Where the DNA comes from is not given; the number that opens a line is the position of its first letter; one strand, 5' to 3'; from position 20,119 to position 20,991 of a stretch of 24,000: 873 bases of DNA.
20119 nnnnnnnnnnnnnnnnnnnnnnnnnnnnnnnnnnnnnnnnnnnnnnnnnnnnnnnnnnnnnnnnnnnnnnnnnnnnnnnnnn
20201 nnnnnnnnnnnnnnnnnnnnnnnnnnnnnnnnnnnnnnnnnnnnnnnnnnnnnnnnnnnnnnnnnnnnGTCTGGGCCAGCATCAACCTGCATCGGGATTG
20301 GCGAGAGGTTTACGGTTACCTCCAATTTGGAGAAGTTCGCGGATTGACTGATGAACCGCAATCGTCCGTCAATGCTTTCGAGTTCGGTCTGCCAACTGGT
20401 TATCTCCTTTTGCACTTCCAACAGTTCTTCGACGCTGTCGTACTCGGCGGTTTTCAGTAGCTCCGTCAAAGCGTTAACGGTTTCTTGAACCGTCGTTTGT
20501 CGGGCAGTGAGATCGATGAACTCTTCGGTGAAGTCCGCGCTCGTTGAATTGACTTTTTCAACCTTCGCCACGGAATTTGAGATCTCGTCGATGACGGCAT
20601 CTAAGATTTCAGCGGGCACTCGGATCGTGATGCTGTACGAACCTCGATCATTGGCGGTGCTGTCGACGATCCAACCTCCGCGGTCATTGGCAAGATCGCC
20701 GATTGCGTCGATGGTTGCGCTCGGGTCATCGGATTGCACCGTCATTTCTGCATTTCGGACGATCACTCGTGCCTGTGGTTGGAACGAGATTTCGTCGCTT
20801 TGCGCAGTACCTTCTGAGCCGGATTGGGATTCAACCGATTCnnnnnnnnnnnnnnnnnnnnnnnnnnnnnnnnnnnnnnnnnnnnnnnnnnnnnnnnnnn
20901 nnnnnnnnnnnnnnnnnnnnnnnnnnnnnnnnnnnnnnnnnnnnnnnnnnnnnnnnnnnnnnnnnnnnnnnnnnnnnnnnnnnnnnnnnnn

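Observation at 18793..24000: Three-gene envelope cluster: two DUF4349-like/PKD/anchor paralogs bracketing a YfbK-like vWA protein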

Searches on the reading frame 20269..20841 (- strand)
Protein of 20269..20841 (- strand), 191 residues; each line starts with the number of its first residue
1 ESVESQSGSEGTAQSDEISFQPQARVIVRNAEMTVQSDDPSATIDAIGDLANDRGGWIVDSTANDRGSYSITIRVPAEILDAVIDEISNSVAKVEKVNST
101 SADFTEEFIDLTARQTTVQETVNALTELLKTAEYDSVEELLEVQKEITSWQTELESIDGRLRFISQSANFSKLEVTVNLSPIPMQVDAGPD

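Call 57: predict_structure(alignment_id=A4)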
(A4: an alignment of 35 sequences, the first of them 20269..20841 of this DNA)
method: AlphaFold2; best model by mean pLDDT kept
length: 191 residues; sequences in the alignment: 35
mean_pLDDT: 85.4   pTM: 0.66
mean pLDDT of the five models: 85.4, 84.7, 83.3, 82.9, 81.3
residues with pLDDT >= 90: 127; 70-90: 40; 50-70: 5; < 50: 19
segments of 3 or more residues with pLDDT < 50: 1-3, 5-20
pLDDT, mean of each block of 10 residues (from residue 1): 40 43 78 94 94 94 89 94 94 94 91 93 90 84 92 95 91 94 79 61
secondary structure, 60 per line:
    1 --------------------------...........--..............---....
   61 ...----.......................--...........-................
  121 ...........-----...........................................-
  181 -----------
elements in order: E27-37 H40-53 E57-63 E68-76 H77-90 E93-103 H105-131 H137-169 E170-179

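Call 61: fold_search(model_id=the predicted structure, library=pdb)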
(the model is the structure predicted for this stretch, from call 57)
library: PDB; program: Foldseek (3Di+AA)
matches with E <= 10: 453; with E <= 0.001: 0
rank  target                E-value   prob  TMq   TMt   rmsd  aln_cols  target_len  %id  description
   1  6i8a_A                7.0e-02  0.38  0.26  0.05  17.4       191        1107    8  The crystal structure of the Pol2 catalytic domain of DNA polymerase epsilon carrying a P301R substitution. (released 2019-01-30)
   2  6i8a_B                9.0e-02  0.60  0.30  0.06  18.0       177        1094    8  The crystal structure of the Pol2 catalytic domain of DNA polymerase epsilon carrying a P301R substitution. (released 2019-01-30)
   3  8b76_B                1.2e-01  0.30  0.26  0.05  17.6       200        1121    8  The crystal structure of M644G variant of DNA Pol Epsilon containing dTTP in the polymerase active site (released 2023-11-01)
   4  6snr                  1.4e-01  0.47  0.28  0.14  14.5       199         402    7  Crystal structure of FemX (released 2020-09-09)
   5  1ise                  1.6e-01  0.14  0.17  0.17  16.1       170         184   12  Crystal structure of a mutant of ribosome recycling factor from Escherichia coli, Arg132Gly (released 2003-10-07)
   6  1lrz                  1.8e-01  0.30  0.24  0.12  13.2       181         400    8  x-ray crystal structure of staphylococcus aureus femA (released 2002-09-04)
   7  6h1v_A                1.9e-01  0.25  0.26  0.06  17.2       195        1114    8  The crystal structure of Pol2CORE in complex with DNA and an incoming nucleotide, carrying an Fe-S cluster (released 2019-04-24)
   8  8a7h_A                2.5e-01  0.09  0.15  0.09  23.1       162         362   10  Crystal structure of a chimeric LOV-Histidine kinase SB2F1-I66R mutant (light state; asymmetrical variant, trigonal fo (released 2024-01-10)
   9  1is1                  2.7e-01  0.15  0.21  0.21  15.9       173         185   17  Crystal structure of ribosome recycling factor from Vibrio parahaemolyticus (released 2003-06-17)
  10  8b77_A                3.9e-01  0.16  0.26  0.05  17.9       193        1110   10  The crystal structure of N828V variant of DNA Pol Epsilon containing dATP in the polymerase active site (released 2023-10-25)
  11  5hzh                  3.9e-01  0.08  0.15  0.10  23.9       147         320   10  Crystal structure of photoinhibitable Rac1 containing C450A mutant LOV2 domain (released 2016-12-21)
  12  1ek8                  4.4e-01  0.08  0.17  0.17  17.9       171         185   11  CRYSTAL STRUCTURE OF THE RIBOSOME RECYCLING FACTOR (RRF) FROM ESCHERICHIA COLI (released 2001-03-07)
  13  2gqq_B                4.7e-01  0.21  0.23  0.27   5.5        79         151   16  Crystal Structure of E. coli Leucine-responsive regulatory protein (Lrp) (released 2007-03-06)
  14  6qpq_C                4.7e-01  0.09  0.19  0.11  16.1       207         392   13  The structure of the cohesin head module elucidates the mechanism of ring opening (released 2020-02-05)
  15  1yc9                  5.0e-01  0.41  0.31  0.15  20.4       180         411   10  The crystal structure of the outer membrane protein VceC from the bacterial pathogen Vibrio cholerae at 1.8 resolution (released 2005-03-01)
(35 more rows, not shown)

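Call 68: search_protein_representatives(protein=window:20269-20841:-)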
Query: 191 residues. Proteins with E-value up to 0.001 (for the whole library): 13804; up to 1e-10: 2103; up to 1e-30: 17. The best 150 are listed.
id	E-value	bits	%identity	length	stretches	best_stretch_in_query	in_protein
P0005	3.4e-97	339.4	90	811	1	5-191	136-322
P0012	5.0e-69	247.8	67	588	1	11-191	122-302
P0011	4.2e-68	244.8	69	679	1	8-189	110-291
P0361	3.4e-66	238.6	63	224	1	14-191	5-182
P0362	7.1e-66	237.5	67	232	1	9-184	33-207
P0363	1.5e-65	236.5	65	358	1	13-191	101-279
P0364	1.4e-43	165.0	49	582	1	8-190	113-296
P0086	2.5e-43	164.2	52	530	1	5-191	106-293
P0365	7.7e-40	152.8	81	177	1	4-99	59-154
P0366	2.6e-39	151.1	26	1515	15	15-78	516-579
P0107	3.9e-33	131.1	46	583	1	15-187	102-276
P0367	5.7e-33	130.5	63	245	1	7-122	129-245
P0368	6.8e-32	127.0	41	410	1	8-191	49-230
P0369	8.1e-32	126.7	45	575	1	17-191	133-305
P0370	2.1e-31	125.4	40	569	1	6-191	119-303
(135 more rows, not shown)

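Call 72: search_protein_families(library=pfam, alignment_id=A7, max_evalue=0.001)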
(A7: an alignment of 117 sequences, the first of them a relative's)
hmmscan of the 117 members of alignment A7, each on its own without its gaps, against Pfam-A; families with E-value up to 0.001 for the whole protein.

A. member 1, P0364 (582 aa): 4 families
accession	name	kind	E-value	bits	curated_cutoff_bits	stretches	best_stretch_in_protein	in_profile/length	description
PF14257.11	DUF4349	-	2.3e-38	132.2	27.7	1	131-301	2-175/213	Domain of unknown function (DUF4349)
PF18911.6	PKD_4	-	1.2e-12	48.1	27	1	401-472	8-68/85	PKD domain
PF00801.26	PKD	-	2.1e-07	31.3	23.5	0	407-459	11-54/80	PKD domain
PF16326.10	ABC_tran_CTD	-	0.00064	20.3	32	1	211-266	8-63/69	ABC transporter C-terminal domain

B. families by the number of members that match (of 117 scanned): 8 families
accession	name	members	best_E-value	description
PF14257.11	DUF4349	117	3e-59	Domain of unknown function (DUF4349)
PF18911.6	PKD_4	61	1.3e-24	PKD domain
PF00801.26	PKD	47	4e-16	PKD domain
PF22352.2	K319L-like_PKD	3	6.4e-08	K319L-like, PKD domain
PF07811.17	TadE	1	0.00032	TadE-like protein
PF16326.10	ABC_tran_CTD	1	0.00064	ABC transporter C-terminal domain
PF13573.12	SprB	1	0.00072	SprB repeat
PF15784.10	GPS2_interact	1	0.00095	G-protein pathway suppressor 2-interacting domain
